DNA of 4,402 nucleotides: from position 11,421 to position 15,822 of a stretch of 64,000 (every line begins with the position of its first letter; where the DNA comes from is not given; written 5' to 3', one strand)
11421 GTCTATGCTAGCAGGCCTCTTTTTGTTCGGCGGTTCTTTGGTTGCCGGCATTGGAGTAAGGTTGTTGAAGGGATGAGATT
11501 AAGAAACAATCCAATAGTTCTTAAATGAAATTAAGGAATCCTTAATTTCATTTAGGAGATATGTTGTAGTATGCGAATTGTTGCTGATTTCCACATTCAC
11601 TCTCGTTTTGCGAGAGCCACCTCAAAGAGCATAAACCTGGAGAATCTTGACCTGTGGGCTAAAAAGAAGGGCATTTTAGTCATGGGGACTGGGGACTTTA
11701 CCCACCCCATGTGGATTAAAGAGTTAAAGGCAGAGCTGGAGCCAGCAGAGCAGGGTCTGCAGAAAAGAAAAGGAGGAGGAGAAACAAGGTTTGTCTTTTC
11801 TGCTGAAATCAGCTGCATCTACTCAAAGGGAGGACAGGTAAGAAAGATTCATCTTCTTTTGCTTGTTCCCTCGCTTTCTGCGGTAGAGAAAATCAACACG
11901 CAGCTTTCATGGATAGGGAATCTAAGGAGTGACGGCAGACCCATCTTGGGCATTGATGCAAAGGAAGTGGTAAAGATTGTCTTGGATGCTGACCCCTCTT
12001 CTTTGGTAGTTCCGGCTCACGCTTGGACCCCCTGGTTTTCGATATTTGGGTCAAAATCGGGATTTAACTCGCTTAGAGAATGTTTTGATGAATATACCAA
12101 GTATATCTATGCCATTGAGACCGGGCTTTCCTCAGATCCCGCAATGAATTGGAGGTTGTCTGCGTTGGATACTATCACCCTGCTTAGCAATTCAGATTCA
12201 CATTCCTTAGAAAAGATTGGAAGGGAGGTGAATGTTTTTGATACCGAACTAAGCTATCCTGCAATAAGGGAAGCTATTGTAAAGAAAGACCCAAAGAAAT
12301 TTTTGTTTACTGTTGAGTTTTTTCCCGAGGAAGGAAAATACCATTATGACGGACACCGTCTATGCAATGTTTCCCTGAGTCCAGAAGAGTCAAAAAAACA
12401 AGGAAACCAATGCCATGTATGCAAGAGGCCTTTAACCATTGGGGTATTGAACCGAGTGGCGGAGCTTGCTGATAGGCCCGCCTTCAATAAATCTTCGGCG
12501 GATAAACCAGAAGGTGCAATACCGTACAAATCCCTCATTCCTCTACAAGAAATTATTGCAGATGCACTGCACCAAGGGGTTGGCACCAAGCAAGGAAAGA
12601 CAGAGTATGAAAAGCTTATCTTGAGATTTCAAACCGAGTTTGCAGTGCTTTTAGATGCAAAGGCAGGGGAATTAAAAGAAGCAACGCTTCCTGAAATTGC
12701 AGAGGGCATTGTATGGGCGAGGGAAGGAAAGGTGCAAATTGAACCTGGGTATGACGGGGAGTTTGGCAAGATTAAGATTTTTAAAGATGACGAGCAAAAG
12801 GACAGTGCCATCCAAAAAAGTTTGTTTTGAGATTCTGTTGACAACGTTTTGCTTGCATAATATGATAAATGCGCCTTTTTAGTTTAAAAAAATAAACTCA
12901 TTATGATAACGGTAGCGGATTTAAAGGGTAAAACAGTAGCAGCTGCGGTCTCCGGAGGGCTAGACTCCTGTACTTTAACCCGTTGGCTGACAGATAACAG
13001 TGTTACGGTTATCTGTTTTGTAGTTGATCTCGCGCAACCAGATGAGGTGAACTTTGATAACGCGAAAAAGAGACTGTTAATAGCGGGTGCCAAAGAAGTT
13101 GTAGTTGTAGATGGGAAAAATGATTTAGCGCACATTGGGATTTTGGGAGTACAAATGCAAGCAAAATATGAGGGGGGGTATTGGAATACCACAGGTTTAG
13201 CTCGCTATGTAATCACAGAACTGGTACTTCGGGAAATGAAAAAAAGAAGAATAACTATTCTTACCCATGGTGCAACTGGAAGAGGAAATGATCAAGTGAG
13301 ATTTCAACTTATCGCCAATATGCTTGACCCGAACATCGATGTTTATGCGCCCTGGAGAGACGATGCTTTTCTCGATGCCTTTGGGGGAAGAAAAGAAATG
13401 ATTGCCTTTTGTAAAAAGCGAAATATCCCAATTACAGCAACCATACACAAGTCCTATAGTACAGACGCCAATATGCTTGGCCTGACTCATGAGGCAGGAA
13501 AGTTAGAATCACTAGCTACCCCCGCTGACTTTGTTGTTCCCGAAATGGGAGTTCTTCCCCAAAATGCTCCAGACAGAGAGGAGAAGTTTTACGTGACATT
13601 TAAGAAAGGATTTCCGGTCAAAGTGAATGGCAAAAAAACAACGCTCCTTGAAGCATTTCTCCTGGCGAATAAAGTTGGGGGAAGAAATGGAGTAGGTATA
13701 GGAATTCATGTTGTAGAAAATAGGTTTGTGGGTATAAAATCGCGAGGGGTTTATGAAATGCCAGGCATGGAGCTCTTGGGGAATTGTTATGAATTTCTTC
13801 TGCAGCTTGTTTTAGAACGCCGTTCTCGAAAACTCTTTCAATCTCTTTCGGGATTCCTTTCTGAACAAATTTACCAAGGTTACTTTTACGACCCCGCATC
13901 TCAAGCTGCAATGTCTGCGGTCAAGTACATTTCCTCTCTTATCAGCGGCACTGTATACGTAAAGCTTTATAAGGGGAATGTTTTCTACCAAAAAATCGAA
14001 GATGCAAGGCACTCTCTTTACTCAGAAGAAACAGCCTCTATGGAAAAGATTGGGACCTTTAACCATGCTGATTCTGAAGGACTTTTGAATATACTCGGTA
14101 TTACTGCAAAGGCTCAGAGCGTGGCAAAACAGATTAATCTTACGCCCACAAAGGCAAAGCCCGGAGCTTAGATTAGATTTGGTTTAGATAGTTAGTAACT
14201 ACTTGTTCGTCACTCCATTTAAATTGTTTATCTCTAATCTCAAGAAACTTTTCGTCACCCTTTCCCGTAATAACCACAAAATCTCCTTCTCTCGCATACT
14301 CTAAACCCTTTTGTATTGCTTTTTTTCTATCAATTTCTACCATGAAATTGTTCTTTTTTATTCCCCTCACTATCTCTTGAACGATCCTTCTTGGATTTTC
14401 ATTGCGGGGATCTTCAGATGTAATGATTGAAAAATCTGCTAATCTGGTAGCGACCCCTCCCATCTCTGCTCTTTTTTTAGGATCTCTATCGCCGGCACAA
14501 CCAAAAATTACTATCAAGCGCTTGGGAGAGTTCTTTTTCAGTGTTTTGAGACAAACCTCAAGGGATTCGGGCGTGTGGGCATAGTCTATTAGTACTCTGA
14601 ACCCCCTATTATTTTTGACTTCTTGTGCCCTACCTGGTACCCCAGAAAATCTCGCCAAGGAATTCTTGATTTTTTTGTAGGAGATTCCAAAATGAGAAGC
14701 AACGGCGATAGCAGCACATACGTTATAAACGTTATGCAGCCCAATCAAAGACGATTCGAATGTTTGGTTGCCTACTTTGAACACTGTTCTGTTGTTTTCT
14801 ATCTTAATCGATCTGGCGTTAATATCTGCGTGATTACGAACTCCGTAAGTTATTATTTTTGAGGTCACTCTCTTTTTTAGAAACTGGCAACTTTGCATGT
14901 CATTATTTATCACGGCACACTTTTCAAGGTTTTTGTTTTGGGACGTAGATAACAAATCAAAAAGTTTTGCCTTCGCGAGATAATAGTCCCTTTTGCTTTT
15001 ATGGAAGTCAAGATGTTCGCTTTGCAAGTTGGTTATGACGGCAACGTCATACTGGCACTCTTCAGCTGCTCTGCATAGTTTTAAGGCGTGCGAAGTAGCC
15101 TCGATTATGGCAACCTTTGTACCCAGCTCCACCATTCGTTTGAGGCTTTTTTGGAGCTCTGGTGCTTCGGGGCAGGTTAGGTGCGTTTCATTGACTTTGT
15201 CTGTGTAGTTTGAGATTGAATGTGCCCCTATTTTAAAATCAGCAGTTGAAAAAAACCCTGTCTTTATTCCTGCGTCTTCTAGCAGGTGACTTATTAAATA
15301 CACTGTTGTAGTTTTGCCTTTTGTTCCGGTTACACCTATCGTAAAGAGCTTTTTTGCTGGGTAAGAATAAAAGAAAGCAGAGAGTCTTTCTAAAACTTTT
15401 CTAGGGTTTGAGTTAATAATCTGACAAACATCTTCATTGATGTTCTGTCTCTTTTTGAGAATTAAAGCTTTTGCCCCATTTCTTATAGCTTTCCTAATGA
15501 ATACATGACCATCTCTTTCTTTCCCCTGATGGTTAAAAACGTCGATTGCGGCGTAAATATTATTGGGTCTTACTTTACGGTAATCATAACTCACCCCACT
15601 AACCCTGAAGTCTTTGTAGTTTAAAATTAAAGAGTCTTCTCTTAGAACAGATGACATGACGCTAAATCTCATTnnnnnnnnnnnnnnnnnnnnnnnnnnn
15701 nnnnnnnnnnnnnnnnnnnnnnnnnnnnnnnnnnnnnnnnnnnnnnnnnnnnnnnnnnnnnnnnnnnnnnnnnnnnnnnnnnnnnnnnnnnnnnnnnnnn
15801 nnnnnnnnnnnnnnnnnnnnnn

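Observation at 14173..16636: AT-rich two-gene island: CEOS-like AlaDH-family dehydrogenase translationally coupled to a second, full-length MurE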

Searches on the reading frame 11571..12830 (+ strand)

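Call 3: search_protein_families(library=pfam, proteins=[window:11571-12830:+], max_evalue=0.01)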
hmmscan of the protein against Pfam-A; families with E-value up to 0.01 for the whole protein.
window:11571-12830:+ (419 aa): 1 family
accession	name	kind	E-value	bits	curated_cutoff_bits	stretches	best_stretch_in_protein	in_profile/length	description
PF13263.12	PHP_C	-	0.008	16.1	21.3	0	205-235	19-50/56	PHP-associated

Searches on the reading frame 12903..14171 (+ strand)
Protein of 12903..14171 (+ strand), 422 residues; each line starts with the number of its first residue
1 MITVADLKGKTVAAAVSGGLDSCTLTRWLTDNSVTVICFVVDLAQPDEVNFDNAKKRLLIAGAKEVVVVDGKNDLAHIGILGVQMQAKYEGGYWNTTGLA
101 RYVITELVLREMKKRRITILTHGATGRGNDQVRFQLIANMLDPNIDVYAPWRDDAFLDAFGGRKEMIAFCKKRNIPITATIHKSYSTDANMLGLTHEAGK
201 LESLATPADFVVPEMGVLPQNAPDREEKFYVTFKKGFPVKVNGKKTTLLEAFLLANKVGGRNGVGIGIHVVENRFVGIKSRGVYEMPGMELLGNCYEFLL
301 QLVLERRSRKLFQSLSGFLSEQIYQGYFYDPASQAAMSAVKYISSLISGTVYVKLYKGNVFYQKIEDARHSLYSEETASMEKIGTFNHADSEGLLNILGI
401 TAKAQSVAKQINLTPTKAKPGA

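Call 3: search_protein_families(library=pfam, proteins=[window:12903-14171:+], max_evalue=0.01)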
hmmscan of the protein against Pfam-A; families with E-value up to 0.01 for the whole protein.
window:12903-14171:+ (422 aa): 2 families
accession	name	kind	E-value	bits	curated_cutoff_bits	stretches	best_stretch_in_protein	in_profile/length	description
PF20979.2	Arginosuc_syn_C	-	1.8e-47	162.2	27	1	185-403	1-217/219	Arginosuccinate synthase C-terminal domain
PF00764.25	Arginosuc_synth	-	7.7e-34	117.5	27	1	12-176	2-162/162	Arginosuccinate synthase N-terminal HUP domain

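Call 4: search_protein_families(library=ncbifam, proteins=[window:12903-14171:+], max_evalue=0.01)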
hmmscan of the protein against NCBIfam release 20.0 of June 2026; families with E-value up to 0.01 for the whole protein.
window:12903-14171:+ (422 aa): 7 families
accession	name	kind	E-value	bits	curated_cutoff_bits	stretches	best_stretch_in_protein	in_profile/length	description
TIGR00032.1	argG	equivalog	1.8e-101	340.3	268.2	1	12-406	2-390/394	argininosuccinate synthase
NF001770.0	PRK00509.1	equivalog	3.7e-96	322.6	334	1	10-408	5-397/401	argininosuccinate synthase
NF003779.0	PRK05370.1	equivalog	1.1e-76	258.5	657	1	8-395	10-406/448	argininosuccinate synthase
NF010392.0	PRK13820.1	equivalog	1.9e-64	218.1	512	1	10-405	3-388/395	argininosuccinate synthase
NF003385.0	PRK04527.1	equivalog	1.1e-37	129.6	603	1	10-403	4-390/401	argininosuccinate synthase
NF038212.1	argG_rel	exception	1.7e-22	79.8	425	1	10-379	15-374/381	argininosuccinate synthase-related protein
TIGR00364.1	TIGR00364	equivalog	0.007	15.9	150.3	0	16-67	5-56/201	7-cyano-7-deazaguanine synthase QueC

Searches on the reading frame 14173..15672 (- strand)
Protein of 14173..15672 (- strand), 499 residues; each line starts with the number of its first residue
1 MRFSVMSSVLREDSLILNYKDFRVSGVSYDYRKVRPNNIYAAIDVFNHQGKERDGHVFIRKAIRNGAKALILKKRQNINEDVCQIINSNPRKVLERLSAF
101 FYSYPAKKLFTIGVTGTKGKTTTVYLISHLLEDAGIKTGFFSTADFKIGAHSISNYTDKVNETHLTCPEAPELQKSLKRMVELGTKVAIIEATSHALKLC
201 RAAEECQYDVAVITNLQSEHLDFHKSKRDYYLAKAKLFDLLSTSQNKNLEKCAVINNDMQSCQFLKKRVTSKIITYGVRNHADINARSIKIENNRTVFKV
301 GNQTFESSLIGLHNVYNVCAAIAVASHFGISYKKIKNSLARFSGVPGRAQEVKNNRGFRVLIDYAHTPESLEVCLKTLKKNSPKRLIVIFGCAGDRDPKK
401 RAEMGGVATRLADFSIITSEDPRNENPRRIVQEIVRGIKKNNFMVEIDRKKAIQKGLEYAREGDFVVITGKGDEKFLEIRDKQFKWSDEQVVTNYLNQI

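Call 3: search_protein_families(library=pfam, proteins=[window:14173-15672:-], max_evalue=0.01)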
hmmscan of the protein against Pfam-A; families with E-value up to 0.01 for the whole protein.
window:14173-15672:- (499 aa): 3 families
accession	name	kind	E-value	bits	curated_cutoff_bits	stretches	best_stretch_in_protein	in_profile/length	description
PF08245.18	Mur_ligase_M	-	5.4e-47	160.8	24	1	114-325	1-200/200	Mur ligase middle domain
PF02875.26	Mur_ligase_C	-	9e-33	114.3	28.4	1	347-472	1-127/127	Mur ligase, glutamate ligase domain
PF01225.30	Mur_ligase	-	0.0023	18.7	21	0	25-88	3-61/95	Mur ligase family, catalytic domain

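Call 4: search_protein_families(library=ncbifam, proteins=[window:14173-15672:-], max_evalue=0.01)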
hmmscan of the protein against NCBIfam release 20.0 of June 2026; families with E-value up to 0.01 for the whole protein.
window:14173-15672:- (499 aa): 31 families (the best 25 are shown)
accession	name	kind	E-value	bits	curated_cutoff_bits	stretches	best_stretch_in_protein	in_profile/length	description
TIGR01085.1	murE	subfamily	5.2e-137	457.6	257.3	1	22-496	2-471/472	UDP-N-acetylmuramyl-tripeptide synthetase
NF001126.0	PRK00139.1-4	equivalog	4.3e-136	454.3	373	1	19-497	18-483/486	UDP-N-acetylmuramoyl-L-alanyl-D-glutamate--2,6-diaminopimelate ligase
NF001124.0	PRK00139.1-2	equivalog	1e-121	407.2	476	1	18-498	22-494/500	UDP-N-acetylmuramoyl-L-alanyl-D-glutamate--2,6-diaminopimelate ligase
NF008896.0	PRK11929.1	equivalog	2.6e-111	373.1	1023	1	24-495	29-497/965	bifunctional UDP-N-acetylmuramoyl-L-alanyl-D-glutamate--2,6-diaminopimelate ligase MurE/UDP-N-acetylmuramoyl-tripeptide--D-alanyl-D-alanine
NF010628.0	PRK14022.1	equivalog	3.6e-86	289.8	536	1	5-497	16-482/483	UDP-N-acetylmuramoyl-L-alanyl-D-glutamate--L-lysine ligase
NF001123.0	PRK00139.1-1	equivalog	7.9e-86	288.7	586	1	21-498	17-491/493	UDP-N-acetylmuramoyl-L-alanyl-D-glutamate--2,6-diaminopimelate ligase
NF001130.0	PRK00139.2-4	equivalog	6e-65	219.9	715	1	13-495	20-510/516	UDP-N-acetylmuramoyl-L-alanyl-D-glutamate--2,6-diaminopimelate ligase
NF001127.0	PRK00139.2-1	equivalog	2.8e-45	155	997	2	306-493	318-507/520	UDP-N-acetylmuramoyl-L-alanyl-D-glutamate--2,6-diaminopimelate ligase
NF001129.0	PRK00139.2-3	equivalog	9.8e-44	149.7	762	1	13-493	30-512/517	UDP-N-acetylmuramoyl-L-alanyl-D-glutamate--2,6-diaminopimelate ligase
TIGR01143.1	murF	subfamily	3.8e-39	134.8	288.6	1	30-410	2-354/418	UDP-N-acetylmuramoyl-tripeptide--D-alanyl-D-alanine ligase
NF053645.1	pMurC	equivalog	1.5e-38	132.8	560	2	280-436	284-443/492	pseudomurein biosynthesis peptide ligase pMurC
NF001131.0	PRK00139.2-5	equivalog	2.6e-38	132.1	1000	1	83-477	83-463/483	UDP-N-acetylmuramoyl-L-alanyl-D-glutamate--2,6-diaminopimelate ligase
TIGR02068.2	cya_phycin_syn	equivalog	2.6e-36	125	850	1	103-471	473-849/862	cyanophycin synthetase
TIGR01082.1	murC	equivalog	1.2e-35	123.5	335.1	2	207-392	167-354/449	UDP-N-acetylmuramate--L-alanine ligase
NF010623.0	PRK14016.1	subfamily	2e-34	118.9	877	1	103-478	474-858/871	cyanophycin synthetase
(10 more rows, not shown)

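Call 22: find_homologous_proteins(query=window:14173-15672:-)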
Query window:14173-15672:- (499 aa): 3266 proteins with E <= 0.001 among 8000 candidates; the best 120 are listed.
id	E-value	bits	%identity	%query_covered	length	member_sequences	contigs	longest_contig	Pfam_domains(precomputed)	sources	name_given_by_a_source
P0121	0.0e+0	1104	100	99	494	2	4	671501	PF02875.27,PF08245.19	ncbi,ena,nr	ncbi:UDP-N-acetylmuramoyl-L-alanyl-D-glutamate--2,6-diaminopimelate ligase [Patescibacteria group ba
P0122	1.4e-283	959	84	100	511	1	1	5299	PF02875.27,PF08245.19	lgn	-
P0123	1.3e-195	669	61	97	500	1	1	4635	PF02875.27,PF08245.19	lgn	-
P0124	8.0e-191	653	58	99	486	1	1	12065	PF02875.27,PF08245.19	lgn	-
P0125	7.5e-189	647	59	95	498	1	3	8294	PF02875.27,PF08245.19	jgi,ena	-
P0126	3.9e-168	578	81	64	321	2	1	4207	PF02875.27,PF08245.19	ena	-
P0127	8.3e-102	360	39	100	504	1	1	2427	PF02875.27,PF08245.19,PF01225.31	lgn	-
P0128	3.7e-99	351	40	96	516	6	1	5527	PF02875.27,PF08245.19,PF01225.31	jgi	-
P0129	7.6e-96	340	41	96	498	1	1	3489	PF02875.27,PF08245.19,PF01225.31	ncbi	-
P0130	3.7e-95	338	38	97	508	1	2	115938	PF02875.27,PF08245.19,PF01225.31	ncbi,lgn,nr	ncbi:MAG: UDP-N-acetylmuramoyl-L-alanyl-D-glutamate--2,6-diaminopimelate ligase [Chloroflexi bacteri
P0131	2.4e-92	328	37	99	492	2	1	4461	PF02875.27,PF08245.19,PF01225.31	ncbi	-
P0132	3.2e-92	328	40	95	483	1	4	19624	PF02875.27,PF08245.19,PF01225.31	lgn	-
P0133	2.4e-91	325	39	95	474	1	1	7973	PF02875.27,PF08245.19,PF01225.31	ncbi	-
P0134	4.2e-91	324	40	95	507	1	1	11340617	PF02875.27,PF08245.19,PF01225.31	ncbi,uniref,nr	ncbi:UDP-N-acetylmuramoyl-L-alanyl-D-glutamate--2,6-diaminopimelate ligase [Ktedonosporobacter rubri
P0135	8.2e-91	323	38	95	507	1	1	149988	PF02875.27,PF08245.19,PF01225.31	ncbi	-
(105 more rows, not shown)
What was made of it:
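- Its MurE partners form their own clade, and the next-best MurEs are at most 41% identical and non-Patescibacterial (call 22).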

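Call 92: fold_search(model_id=the predicted structure, library=pdb)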
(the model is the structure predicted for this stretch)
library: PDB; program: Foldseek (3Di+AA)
matches with E <= 10: 1230; with E <= 0.001: 160
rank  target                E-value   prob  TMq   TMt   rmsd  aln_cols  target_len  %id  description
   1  4c13                  6.5e-45  1.00  0.86  0.88   3.2       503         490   26  x-ray crystal structure of Staphylococcus aureus MurE with UDP-MurNAc- Ala-Glu-Lys (released 2013-10-02)
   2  4c12                  3.0e-44  1.00  0.86  0.87   3.2       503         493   27  X-ray Crystal Structure of Staphylococcus aureus MurE with UDP-MurNAc- Ala-Glu-Lys and ADP (released 2013-10-02)
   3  8r6s_Q                1.7e-41  1.00  0.85  0.79   3.1       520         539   27  Plastid-encoded RNA polymerase (Integrated model) (released 2024-03-13)
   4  2xja_C                3.3e-41  1.00  0.80  0.80   3.6       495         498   32  Structure of MurE from M.tuberculosis with dipeptide and ADP (released 2010-08-18)
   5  2wtz_A                5.5e-41  1.00  0.84  0.83   3.4       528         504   31  MurE ligase of Mycobacterium Tuberculosis (released 2009-12-15)
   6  2wtz_B                1.3e-40  1.00  0.81  0.80   3.2       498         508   32  MurE ligase of Mycobacterium Tuberculosis (released 2009-12-15)
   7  1e8c_B                1.7e-40  1.00  0.82  0.82   4.0       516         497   26  Structure of MurE the UDP-N-acetylmuramyl tripeptide synthetase from E. coli (released 2001-09-13)
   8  2xja_A                3.2e-40  1.00  0.80  0.80   3.5       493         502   33  Structure of MurE from M.tuberculosis with dipeptide and ADP (released 2010-08-18)
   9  2xja_B                7.1e-40  1.00  0.83  0.83   3.7       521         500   31  Structure of MurE from M.tuberculosis with dipeptide and ADP (released 2010-08-18)
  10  1e8c_A                8.9e-40  1.00  0.82  0.83   3.8       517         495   26  Structure of MurE the UDP-N-acetylmuramyl tripeptide synthetase from E. coli (released 2001-09-13)
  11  8g6p                  1.0e-39  1.00  0.79  0.78   4.0       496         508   30  Crystal structure of Mycobacterium thermoresistibile MurE in complex with ADP and 2,6-Diaminopimelic acid (released 2023-04-05)
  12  4bub_B                3.4e-38  1.00  0.85  0.88   3.5       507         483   32  CRYSTAL STRUCTURE OF MURE LIGASE FROM THERMOTOGA MARITIMA IN COMPLEX WITH ADP (released 2013-07-17)
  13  7b53_A                4.8e-38  1.00  0.70  0.71   5.8       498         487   27  Crystal structure of MurE from E.coli (released 2020-12-16)
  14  7b68_A                1.1e-37  1.00  0.71  0.72   5.8       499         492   27  Crystal structure of MurE from E.coli in complex with Z57299526 (released 2020-12-23)
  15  4bub_A                1.7e-37  1.00  0.87  0.90   2.6       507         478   32  CRYSTAL STRUCTURE OF MURE LIGASE FROM THERMOTOGA MARITIMA IN COMPLEX WITH ADP (released 2013-07-17)
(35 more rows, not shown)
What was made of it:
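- On MurE (UDP-N-acetylmuramyl-tripeptide synthetase, TIGR01085): Foldseek TM 0.86-0.87 to full-length MurE structures (call 92).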
